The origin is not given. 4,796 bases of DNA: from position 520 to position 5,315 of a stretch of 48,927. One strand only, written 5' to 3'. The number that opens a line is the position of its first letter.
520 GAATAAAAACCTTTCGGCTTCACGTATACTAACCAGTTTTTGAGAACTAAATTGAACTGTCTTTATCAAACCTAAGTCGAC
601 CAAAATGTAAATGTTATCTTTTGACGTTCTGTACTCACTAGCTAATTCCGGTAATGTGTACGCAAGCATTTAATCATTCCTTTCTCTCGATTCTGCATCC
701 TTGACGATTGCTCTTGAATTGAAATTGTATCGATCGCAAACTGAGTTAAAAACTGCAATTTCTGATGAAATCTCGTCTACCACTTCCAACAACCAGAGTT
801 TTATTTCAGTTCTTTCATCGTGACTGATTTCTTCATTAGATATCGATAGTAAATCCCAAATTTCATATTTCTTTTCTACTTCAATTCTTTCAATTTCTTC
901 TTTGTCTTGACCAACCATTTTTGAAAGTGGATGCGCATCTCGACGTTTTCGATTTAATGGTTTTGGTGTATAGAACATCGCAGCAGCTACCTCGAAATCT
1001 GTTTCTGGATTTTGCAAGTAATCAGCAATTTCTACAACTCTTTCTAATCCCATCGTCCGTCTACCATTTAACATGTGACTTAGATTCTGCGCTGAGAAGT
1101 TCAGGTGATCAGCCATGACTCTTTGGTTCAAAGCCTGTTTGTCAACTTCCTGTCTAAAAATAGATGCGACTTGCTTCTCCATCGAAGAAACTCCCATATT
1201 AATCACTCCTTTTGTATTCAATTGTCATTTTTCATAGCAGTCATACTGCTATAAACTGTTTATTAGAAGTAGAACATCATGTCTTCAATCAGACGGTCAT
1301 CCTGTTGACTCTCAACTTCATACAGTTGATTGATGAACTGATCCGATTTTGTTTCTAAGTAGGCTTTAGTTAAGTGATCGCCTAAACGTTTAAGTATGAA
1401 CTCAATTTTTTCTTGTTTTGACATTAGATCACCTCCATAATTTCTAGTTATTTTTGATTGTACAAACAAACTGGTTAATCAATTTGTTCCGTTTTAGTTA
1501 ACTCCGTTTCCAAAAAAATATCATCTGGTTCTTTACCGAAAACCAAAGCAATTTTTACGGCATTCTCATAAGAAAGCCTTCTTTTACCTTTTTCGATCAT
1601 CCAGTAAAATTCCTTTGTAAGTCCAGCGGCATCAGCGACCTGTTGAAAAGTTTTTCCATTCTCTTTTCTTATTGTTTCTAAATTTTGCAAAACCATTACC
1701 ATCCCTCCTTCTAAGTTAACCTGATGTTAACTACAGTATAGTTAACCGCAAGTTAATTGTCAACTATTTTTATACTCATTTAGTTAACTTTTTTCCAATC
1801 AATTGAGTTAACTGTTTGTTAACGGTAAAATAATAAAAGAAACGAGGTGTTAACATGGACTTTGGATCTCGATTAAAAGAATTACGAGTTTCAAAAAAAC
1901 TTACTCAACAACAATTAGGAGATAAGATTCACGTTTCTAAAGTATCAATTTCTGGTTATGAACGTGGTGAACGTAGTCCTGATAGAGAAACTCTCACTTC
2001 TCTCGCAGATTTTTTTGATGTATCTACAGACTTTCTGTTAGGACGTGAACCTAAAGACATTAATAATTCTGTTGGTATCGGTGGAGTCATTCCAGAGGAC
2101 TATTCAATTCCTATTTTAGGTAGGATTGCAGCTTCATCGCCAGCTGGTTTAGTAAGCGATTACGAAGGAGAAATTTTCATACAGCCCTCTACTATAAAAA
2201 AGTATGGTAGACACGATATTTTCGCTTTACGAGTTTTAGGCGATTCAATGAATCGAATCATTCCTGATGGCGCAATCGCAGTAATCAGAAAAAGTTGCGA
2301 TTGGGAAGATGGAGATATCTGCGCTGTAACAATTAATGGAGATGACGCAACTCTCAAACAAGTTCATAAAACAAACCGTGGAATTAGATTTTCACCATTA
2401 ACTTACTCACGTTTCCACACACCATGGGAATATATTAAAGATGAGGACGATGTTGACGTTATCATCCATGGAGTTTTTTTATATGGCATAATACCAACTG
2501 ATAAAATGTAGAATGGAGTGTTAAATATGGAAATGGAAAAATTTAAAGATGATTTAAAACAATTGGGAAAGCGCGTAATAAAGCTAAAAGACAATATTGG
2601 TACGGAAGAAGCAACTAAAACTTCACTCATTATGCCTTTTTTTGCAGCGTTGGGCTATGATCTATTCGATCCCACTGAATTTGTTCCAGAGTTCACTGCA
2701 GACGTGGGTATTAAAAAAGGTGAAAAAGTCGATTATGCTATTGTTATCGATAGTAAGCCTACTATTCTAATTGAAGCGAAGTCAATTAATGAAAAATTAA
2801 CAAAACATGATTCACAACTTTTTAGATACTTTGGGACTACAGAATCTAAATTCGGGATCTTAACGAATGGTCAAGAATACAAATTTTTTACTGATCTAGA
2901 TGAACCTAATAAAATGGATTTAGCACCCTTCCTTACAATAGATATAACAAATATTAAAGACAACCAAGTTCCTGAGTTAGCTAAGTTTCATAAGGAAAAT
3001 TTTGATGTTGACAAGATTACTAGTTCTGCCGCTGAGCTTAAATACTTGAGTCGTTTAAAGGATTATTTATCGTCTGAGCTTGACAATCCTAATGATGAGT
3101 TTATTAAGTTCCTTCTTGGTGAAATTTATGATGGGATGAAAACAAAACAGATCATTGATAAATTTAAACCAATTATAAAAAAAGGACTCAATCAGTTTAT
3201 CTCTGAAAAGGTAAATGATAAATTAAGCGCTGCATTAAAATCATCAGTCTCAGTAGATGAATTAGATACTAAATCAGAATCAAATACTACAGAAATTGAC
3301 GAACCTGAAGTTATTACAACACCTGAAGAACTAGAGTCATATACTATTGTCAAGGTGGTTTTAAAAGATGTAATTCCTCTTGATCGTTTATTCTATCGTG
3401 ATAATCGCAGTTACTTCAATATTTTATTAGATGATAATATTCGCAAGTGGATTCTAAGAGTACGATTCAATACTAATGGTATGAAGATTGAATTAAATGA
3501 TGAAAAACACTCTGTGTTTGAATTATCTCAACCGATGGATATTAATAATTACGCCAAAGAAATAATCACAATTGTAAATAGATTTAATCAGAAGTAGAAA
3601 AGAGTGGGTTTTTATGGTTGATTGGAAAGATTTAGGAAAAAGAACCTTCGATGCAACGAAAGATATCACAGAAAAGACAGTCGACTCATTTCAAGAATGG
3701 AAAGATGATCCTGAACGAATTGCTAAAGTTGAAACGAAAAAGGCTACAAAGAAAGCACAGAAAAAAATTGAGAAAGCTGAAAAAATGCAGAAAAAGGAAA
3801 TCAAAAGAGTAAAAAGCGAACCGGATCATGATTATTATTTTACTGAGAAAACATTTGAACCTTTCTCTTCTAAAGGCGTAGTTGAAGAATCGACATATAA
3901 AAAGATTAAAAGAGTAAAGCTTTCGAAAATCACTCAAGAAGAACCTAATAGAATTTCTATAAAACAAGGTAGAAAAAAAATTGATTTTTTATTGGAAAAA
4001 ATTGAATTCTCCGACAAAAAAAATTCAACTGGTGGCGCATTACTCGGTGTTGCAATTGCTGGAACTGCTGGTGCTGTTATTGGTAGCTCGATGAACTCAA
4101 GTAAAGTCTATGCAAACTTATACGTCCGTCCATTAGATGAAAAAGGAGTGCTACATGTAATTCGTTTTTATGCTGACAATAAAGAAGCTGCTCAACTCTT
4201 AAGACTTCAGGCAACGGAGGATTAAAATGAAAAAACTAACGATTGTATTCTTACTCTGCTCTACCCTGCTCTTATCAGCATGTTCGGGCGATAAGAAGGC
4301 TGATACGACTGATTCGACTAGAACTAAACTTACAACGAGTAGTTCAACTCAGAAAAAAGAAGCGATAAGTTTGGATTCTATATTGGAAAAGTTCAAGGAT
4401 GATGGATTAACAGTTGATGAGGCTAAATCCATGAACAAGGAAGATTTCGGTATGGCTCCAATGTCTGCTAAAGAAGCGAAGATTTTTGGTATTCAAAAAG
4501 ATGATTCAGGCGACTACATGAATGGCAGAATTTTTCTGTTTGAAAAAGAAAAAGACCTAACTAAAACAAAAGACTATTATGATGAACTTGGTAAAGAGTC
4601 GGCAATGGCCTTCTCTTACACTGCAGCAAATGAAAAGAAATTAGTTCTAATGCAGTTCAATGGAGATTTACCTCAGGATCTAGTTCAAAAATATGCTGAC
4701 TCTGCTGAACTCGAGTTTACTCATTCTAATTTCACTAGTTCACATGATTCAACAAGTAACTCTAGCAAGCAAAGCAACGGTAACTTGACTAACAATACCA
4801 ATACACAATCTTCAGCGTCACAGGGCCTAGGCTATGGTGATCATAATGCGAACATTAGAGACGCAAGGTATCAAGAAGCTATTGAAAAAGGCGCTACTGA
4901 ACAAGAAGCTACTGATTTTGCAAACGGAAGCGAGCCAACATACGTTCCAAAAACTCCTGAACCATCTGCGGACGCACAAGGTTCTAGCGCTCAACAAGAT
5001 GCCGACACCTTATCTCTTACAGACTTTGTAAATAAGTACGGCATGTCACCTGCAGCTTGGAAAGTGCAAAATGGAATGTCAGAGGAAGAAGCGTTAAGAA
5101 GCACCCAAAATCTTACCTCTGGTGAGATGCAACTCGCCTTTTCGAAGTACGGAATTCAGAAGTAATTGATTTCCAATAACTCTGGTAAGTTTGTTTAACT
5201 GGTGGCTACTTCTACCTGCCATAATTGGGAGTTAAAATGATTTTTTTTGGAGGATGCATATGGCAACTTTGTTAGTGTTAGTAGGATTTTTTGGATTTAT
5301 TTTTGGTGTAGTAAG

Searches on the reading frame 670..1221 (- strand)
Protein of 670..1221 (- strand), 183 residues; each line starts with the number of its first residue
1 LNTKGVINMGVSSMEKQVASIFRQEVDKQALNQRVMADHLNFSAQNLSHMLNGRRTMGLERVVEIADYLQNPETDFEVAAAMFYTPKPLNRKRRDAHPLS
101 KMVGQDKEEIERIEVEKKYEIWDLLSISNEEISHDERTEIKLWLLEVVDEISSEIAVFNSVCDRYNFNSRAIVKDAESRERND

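Call 51: search_protein_families(library=pfam, proteins=[window:670-1221:-], max_evalue=0.001)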
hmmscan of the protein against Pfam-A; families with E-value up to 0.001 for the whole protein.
window:670-1221:- (183 aa): 2 families
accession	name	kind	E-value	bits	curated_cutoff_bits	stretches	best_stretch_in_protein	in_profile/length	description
PF13560.12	HTH_31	-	2.4e-05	25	27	1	29-74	13-59/64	Helix-turn-helix domain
PF01381.28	HTH_3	-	0.00051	20.5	23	0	26-75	5-54/55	Helix-turn-helix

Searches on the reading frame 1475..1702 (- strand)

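Call 107: search_protein_families(library=pfam, proteins=[window:1475-1702:-], max_evalue=0.01)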
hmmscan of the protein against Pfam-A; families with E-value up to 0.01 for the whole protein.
window:1475-1702:- (75 aa): 3 families
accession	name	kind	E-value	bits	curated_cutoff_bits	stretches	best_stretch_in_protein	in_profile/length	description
PF01381.28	HTH_3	-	4.6e-10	39.8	23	1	9-62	2-55/55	Helix-turn-helix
PF12844.13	HTH_19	-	4.3e-09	36.6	30.2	1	6-63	2-59/64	Helix-turn-helix domain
PF13560.12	HTH_31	-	1.7e-05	25.5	27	1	8-56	6-55/64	Helix-turn-helix domain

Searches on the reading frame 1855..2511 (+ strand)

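Call 51: search_protein_families(library=pfam, proteins=[window:1855-2511:+], max_evalue=0.001)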
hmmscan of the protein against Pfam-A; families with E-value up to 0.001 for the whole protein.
window:1855-2511:+ (218 aa): 4 families
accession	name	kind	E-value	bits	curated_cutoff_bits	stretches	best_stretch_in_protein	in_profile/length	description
PF00717.28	Peptidase_S24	-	4e-18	65.6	23.3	1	86-193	1-103/116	Peptidase S24-like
PF01381.28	HTH_3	-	2.4e-16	60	23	1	7-61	1-55/55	Helix-turn-helix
PF13560.12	HTH_31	-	1.3e-12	48.3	27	1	2-58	1-58/64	Helix-turn-helix domain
PF12844.13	HTH_19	-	3.2e-09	37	30.2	1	4-62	1-59/64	Helix-turn-helix domain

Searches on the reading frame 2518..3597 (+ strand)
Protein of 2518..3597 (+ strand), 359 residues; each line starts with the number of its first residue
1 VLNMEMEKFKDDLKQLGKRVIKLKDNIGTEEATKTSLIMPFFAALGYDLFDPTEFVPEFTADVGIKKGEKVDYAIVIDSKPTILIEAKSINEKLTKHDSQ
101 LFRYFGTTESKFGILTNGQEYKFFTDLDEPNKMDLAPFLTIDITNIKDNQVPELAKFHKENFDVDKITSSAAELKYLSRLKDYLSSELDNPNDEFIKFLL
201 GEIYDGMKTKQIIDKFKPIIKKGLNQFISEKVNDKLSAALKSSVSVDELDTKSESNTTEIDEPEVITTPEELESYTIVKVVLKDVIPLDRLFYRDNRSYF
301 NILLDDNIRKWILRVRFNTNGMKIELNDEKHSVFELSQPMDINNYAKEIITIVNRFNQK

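Call 51: search_protein_families(library=pfam, proteins=[window:2518-3597:+], max_evalue=0.001)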
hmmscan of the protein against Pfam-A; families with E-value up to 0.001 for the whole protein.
window:2518-3597:+ (359 aa): 2 families
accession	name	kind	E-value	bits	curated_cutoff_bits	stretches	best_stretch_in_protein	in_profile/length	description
PF04313.20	HSDR_N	-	9.9e-16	58.6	25.1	1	66-131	123-197/198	Type I restriction enzyme R protein N terminus (HSDR_N)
PF13588.12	HSDR_N_2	-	8.3e-08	32.7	25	1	37-128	9-98/110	Type I restriction enzyme R protein N terminus (HSDR_N)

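Call 63: search_protein_families(library=ncbifam, proteins=[window:2518-3597:+], max_evalue=0.1)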
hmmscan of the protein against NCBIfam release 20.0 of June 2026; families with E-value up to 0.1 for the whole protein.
window:2518-3597:+ (359 aa): 2 families
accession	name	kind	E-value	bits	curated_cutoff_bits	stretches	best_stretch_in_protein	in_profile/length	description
TIGR04256.1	GxxExxY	subfamily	0.0013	19.1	35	1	80-119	67-106/116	GxxExxY protein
NF047641.1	FFLEE_fam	subfamily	0.036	13.6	55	1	192-252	29-88/198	FFLEELY motif protein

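Call 64: search_protein_families(library=padloc, proteins=[window:2518-3597:+], max_evalue=0.001)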
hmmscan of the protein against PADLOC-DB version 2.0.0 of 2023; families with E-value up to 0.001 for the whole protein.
window:2518-3597:+ (359 aa): 1 family
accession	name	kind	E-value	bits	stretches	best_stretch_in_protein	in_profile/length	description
PDLC03599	REase_MTase_IIG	-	0.00014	17.8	1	28-130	20-125/959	Type IIG restriction enzyme-methyltransferase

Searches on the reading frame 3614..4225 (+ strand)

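Call 51: search_protein_families(library=pfam, proteins=[window:3614-4225:+], max_evalue=0.001)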
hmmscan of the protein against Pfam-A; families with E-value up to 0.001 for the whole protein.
window:3614-4225:+ (203 aa): 0 families

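Call 63: search_protein_families(library=ncbifam, proteins=[window:3614-4225:+], max_evalue=0.1)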
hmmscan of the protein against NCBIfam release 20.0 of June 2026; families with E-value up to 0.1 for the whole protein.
window:3614-4225:+ (203 aa): 2 families
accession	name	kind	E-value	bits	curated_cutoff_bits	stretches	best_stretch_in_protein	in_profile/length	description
NF053611.1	YiaD_Gzip_OmpA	equivalog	0.053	13.2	175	0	134-163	45-74/206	YiaD family glycine zipper/OmpA-like lipoprotein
NF003146.0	PRK04081.1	equivalog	0.06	12.7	194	1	106-162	86-142/207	hypothetical protein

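Call 64: search_protein_families(library=padloc, proteins=[window:3614-4225:+], max_evalue=0.001)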
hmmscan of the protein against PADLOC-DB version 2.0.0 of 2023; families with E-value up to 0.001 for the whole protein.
window:3614-4225:+ (203 aa): 0 families

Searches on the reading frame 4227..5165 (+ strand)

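Call 51: search_protein_families(library=pfam, proteins=[window:4227-5165:+], max_evalue=0.001)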
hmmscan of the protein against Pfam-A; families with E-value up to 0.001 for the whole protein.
window:4227-5165:+ (312 aa): 0 families

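Call 63: search_protein_families(library=ncbifam, proteins=[window:4227-5165:+], max_evalue=0.1)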
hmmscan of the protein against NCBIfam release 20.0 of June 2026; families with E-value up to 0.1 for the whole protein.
window:4227-5165:+ (312 aa): 11 families
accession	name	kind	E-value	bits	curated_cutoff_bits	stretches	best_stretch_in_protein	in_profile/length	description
NF045774.1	cytochro_C551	exception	0.0012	18.8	118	1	1-46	1-44/110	cytochrome c551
NF053772.1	BSAP5b_fam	equivalog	0.0027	17.1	380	1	1-68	1-66/418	BSAP5b family pore-forming toxin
NF053527.1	lipo_Cory_WKLS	subfamily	0.0029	17.5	105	1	7-63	4-67/166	WKL family lipoprotein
NF050142.1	PG1828_fam_lipo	equivalog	0.0049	17.6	50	1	1-38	1-43/59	PG1828 family lipoprotein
NF047408.1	SA0632_fam_LP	equivalog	0.0053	16.4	70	1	1-59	1-58/68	SA0632 family lipoprotein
NF033553.1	MerP_Gpos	exception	0.035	13.9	110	1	3-45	5-47/112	mercury resistance system substrate-binding protein MerP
NF041193.1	lipo_SP0191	subfamily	0.044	13.8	75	1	1-44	1-42/190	SP0191 family lipoprotein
NF041428.1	TrsH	subfamily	0.059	13.5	150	1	1-59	1-57/149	TrsH/TraH family protein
NF040528.1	SP_0198_lipo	equivalog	0.06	13.3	100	1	4-44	4-47/144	SP_0198 family lipoprotein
NF046038.1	NGK_0946_fam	subfamily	0.067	13.7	45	0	1-37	1-35/102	NGK_0946 family protein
NF033216.1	lipo_YgdI_YgdR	subfamily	0.079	12.9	42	0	2-36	2-35/71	YgdI/YgdR family lipoprotein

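Call 64: search_protein_families(library=padloc, proteins=[window:4227-5165:+], max_evalue=0.001)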
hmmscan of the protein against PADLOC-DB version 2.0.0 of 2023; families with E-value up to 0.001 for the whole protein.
window:4227-5165:+ (312 aa): 0 families
